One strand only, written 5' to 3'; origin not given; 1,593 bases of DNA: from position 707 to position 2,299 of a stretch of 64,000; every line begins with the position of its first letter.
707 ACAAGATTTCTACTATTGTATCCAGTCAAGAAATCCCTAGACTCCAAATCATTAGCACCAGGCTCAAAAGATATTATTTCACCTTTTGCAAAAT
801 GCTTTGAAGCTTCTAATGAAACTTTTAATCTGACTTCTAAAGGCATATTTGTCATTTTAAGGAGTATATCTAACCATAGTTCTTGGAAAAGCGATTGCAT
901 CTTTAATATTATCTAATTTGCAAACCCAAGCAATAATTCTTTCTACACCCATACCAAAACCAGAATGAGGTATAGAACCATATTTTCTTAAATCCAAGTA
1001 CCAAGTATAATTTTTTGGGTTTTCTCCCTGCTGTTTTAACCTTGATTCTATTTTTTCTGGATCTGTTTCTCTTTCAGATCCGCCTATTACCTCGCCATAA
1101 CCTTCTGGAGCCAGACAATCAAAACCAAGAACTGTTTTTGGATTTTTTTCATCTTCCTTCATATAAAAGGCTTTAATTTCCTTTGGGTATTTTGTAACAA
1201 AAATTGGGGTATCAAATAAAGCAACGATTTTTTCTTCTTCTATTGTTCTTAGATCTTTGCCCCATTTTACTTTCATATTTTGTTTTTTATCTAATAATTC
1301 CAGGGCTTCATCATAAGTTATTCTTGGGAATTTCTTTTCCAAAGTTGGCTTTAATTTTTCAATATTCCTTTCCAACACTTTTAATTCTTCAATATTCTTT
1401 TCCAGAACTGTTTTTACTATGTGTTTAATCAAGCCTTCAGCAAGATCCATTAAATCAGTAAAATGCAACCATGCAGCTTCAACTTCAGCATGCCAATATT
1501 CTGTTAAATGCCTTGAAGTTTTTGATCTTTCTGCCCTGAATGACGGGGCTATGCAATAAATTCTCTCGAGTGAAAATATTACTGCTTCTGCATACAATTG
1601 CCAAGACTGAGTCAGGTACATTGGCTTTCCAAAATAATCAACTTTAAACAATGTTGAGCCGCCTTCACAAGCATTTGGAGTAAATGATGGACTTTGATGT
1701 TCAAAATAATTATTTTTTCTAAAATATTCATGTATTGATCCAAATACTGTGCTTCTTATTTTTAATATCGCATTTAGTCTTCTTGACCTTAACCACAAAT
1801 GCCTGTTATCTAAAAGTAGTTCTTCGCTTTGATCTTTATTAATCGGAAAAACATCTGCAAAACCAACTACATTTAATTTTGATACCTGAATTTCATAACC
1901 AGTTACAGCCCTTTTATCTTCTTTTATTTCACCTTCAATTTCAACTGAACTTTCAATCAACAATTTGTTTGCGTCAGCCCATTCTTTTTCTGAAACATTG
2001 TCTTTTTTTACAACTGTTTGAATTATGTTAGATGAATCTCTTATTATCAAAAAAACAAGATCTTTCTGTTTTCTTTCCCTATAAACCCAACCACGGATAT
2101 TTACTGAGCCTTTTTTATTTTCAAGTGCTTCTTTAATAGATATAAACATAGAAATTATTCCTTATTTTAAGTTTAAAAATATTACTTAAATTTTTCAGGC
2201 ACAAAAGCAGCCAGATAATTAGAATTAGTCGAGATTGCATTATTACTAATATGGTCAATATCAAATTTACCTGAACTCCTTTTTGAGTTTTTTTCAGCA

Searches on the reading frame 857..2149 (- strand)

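Call 33: search_protein_families(library=pfam, proteins=[window:857-2149:-], max_evalue=0.00001)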
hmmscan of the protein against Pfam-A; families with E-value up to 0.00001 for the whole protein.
window:857-2149:- (430 aa): 2 families
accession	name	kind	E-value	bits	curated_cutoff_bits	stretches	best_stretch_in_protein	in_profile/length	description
PF00152.25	tRNA-synt_2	-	1.5e-78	264.4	25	1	109-424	2-307/308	tRNA synthetases class II (D, K and N)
PF01336.31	tRNA_anti-codon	-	2.7e-11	43.7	27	1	16-94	1-74/75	OB-fold nucleic acid binding domain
